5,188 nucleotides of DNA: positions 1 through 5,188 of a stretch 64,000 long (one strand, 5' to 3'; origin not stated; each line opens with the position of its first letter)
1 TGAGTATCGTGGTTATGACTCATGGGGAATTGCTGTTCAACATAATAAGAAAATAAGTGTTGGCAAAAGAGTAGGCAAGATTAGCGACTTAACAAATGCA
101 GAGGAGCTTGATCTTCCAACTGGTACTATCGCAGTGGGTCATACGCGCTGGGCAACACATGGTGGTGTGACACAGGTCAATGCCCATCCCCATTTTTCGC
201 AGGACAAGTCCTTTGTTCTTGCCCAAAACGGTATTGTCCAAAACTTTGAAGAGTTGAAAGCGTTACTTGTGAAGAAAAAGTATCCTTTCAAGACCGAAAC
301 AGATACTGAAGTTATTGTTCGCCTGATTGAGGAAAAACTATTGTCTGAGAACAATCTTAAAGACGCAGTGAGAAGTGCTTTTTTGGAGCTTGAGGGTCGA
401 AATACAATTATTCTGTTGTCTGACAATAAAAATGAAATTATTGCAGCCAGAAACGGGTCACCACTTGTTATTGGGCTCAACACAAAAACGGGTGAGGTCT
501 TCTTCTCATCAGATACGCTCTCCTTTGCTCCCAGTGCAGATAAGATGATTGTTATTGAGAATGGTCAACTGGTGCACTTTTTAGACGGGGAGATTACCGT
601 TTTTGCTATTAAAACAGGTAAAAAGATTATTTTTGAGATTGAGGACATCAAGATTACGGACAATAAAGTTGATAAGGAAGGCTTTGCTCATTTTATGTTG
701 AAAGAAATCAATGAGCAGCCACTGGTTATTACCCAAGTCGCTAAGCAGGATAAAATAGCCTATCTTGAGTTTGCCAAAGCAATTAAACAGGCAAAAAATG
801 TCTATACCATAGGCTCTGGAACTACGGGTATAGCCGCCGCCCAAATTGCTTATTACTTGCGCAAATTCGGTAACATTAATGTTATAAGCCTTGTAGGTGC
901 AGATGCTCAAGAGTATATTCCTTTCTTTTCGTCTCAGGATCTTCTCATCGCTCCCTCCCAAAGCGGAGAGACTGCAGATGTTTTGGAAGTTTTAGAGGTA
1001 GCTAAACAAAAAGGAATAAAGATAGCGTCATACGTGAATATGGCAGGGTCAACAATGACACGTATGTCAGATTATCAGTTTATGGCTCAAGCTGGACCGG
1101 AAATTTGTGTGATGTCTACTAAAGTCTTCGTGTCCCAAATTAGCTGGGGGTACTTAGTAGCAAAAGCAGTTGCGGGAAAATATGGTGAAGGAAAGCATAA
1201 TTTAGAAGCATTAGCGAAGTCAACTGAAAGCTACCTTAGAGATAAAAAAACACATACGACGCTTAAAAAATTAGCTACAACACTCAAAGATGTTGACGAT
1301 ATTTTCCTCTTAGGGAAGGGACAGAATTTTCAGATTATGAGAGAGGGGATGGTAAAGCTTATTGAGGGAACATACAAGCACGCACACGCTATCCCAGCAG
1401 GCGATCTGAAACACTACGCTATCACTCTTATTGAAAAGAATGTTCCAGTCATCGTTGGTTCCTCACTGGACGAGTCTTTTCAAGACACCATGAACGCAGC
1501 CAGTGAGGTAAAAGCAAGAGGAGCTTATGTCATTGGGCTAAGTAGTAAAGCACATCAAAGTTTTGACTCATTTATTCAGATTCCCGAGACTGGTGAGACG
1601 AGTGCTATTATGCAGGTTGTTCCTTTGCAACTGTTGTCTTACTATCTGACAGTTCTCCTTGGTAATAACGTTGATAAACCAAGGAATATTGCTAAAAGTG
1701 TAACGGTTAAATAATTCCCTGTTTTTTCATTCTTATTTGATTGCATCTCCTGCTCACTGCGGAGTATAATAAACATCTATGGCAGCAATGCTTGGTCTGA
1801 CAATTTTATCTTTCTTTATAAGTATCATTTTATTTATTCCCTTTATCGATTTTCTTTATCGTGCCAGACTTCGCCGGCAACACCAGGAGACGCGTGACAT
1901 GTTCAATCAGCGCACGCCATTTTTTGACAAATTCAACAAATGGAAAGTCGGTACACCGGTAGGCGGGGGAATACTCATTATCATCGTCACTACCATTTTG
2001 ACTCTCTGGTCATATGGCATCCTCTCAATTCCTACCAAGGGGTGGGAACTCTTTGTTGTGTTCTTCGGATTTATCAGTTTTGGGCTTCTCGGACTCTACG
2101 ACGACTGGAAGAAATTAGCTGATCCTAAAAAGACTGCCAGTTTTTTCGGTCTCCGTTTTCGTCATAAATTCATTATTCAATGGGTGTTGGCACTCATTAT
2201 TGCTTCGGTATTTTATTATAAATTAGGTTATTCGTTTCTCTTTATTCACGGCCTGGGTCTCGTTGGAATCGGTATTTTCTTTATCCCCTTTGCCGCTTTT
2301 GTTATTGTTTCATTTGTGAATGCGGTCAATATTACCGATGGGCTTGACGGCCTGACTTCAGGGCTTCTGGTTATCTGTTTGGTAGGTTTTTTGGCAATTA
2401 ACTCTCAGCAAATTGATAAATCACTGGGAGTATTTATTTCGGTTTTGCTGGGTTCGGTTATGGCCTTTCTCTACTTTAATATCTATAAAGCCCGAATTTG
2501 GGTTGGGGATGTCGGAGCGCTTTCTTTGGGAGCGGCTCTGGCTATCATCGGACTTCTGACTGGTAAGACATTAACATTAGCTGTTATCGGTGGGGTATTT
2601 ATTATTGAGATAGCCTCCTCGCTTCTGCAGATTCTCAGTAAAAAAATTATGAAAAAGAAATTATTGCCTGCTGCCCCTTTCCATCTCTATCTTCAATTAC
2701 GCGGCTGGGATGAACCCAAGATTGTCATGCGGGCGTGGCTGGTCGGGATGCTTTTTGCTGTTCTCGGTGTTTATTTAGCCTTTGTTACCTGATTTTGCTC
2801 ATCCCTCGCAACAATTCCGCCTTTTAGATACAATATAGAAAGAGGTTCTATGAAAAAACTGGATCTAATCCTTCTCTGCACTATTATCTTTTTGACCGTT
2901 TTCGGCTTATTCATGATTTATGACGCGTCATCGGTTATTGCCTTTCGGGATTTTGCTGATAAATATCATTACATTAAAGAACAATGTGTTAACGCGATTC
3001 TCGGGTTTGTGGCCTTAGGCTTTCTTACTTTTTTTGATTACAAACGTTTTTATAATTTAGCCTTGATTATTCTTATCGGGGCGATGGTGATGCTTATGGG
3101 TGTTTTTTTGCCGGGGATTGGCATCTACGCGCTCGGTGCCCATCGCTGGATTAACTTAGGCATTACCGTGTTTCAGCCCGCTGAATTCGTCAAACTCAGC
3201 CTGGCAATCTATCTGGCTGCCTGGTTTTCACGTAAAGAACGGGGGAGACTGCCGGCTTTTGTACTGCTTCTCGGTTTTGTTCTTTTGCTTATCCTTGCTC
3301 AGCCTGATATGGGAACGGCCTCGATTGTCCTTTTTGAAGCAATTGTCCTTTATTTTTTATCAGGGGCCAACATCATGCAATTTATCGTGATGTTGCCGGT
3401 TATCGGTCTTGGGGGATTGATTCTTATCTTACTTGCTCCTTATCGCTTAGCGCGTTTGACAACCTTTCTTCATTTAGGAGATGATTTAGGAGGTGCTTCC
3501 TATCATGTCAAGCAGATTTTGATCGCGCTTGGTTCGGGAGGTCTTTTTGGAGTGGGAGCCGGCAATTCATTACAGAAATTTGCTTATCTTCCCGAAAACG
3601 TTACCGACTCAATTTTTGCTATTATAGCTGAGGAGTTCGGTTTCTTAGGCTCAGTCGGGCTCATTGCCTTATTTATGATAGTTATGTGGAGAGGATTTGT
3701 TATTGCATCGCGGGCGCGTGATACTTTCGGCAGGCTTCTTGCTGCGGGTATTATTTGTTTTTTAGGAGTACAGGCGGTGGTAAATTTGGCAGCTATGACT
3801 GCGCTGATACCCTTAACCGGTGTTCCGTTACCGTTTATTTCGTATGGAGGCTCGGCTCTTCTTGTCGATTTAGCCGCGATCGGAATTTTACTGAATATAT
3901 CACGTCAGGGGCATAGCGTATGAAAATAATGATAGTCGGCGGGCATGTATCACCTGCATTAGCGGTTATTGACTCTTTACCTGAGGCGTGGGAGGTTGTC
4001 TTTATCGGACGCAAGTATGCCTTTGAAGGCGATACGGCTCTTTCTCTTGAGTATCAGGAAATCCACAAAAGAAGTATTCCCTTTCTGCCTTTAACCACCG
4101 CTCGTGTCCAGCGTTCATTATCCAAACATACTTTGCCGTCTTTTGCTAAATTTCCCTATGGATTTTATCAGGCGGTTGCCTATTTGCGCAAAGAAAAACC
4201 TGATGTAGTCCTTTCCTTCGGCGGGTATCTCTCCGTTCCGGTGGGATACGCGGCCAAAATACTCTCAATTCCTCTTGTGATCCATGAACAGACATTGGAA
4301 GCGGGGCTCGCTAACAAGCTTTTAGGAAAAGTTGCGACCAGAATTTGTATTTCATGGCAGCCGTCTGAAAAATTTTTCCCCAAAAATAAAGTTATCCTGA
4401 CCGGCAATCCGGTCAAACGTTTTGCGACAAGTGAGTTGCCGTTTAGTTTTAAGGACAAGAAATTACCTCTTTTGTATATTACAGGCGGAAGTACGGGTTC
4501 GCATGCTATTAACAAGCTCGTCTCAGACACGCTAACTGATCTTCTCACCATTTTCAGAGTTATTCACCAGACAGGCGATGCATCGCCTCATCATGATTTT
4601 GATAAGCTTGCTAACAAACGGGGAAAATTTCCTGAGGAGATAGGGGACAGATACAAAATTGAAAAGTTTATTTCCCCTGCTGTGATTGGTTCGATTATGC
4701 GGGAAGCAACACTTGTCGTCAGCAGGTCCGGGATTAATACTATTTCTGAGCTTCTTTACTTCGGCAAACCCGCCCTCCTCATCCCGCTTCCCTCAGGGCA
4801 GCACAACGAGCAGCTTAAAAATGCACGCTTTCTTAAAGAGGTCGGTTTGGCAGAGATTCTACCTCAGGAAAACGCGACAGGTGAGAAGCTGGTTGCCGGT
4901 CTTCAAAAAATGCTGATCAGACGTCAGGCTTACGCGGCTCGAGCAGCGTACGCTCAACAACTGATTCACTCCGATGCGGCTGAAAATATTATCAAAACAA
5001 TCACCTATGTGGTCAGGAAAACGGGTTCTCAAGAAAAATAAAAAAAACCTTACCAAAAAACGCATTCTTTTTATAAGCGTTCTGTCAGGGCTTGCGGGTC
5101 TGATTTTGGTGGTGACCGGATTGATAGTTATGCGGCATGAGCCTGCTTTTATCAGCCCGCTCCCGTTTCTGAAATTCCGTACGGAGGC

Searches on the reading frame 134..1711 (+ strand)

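Call 67: search_protein_families(library=pfam, proteins=[window:134-1711:+], max_evalue=0.0001)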
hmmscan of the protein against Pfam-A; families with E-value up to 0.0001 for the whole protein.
window:134-1711:+ (526 aa): 4 families
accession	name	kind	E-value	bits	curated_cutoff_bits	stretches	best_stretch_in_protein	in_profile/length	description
PF01380.27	SIS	-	1.5e-37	128.8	25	2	217-343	2-129/131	SIS domain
PF13522.11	GATase_6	-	2.3e-15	57.2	27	1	1-126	14-129/130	Glutamine amidotransferase domain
PF13537.11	GATase_7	-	3.8e-14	53.2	25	1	16-128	12-118/123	Glutamine amidotransferase domain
PF13580.11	SIS_2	-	3.4e-07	30.8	27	0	265-297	101-133/138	SIS domain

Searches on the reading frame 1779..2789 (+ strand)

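Call 67: search_protein_families(library=pfam, proteins=[window:1779-2789:+], max_evalue=0.0001)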
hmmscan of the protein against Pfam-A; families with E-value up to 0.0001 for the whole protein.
window:1779-2789:+ (337 aa): 1 family
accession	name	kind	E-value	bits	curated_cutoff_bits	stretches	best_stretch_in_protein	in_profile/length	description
PF00953.26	Glycos_transf_4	-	1.5e-28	100.3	27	1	92-260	2-158/160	Glycosyl transferase family 4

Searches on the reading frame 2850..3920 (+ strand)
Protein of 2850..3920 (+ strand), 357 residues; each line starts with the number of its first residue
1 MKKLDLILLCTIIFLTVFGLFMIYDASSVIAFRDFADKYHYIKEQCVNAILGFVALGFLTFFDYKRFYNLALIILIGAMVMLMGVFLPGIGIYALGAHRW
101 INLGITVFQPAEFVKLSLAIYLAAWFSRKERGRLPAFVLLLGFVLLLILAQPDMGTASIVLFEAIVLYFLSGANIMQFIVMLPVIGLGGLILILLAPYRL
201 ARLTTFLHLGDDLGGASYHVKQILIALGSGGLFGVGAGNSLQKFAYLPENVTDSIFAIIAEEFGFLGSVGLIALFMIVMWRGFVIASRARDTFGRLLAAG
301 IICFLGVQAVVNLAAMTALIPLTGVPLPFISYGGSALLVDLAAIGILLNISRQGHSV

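Call 67: search_protein_families(library=pfam, proteins=[window:2850-3920:+], max_evalue=0.0001)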
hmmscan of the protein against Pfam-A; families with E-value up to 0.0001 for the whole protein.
window:2850-3920:+ (357 aa): 1 family
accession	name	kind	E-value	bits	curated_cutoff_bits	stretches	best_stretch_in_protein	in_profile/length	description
PF01098.24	FTSW_RODA_SPOVE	-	1.4e-93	314.1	26.4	1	9-353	5-353/356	Cell cycle protein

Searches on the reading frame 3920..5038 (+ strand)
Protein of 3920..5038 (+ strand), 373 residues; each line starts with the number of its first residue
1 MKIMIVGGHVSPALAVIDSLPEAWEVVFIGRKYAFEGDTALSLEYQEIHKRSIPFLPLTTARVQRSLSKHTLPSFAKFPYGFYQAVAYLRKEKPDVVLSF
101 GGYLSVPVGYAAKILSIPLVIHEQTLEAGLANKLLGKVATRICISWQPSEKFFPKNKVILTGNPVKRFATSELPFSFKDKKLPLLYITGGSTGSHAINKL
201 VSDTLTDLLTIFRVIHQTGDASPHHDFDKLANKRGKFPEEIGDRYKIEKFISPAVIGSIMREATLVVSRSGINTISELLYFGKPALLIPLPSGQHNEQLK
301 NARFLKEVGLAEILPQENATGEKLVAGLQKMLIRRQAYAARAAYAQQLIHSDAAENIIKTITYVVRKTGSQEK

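Call 67: search_protein_families(library=pfam, proteins=[window:3920-5038:+], max_evalue=0.0001)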
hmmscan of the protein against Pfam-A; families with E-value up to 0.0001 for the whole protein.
window:3920-5038:+ (373 aa): 2 families
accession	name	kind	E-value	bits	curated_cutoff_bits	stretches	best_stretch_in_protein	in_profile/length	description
PF04101.22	Glyco_tran_28_C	-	9.1e-32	110.8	22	1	185-356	2-165/166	Glycosyltransferase family 28 C-terminal domain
PF03033.26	Glyco_transf_28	-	1.1e-23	84.3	26.2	1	7-143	9-138/139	Glycosyltransferase family 28 N-terminal domain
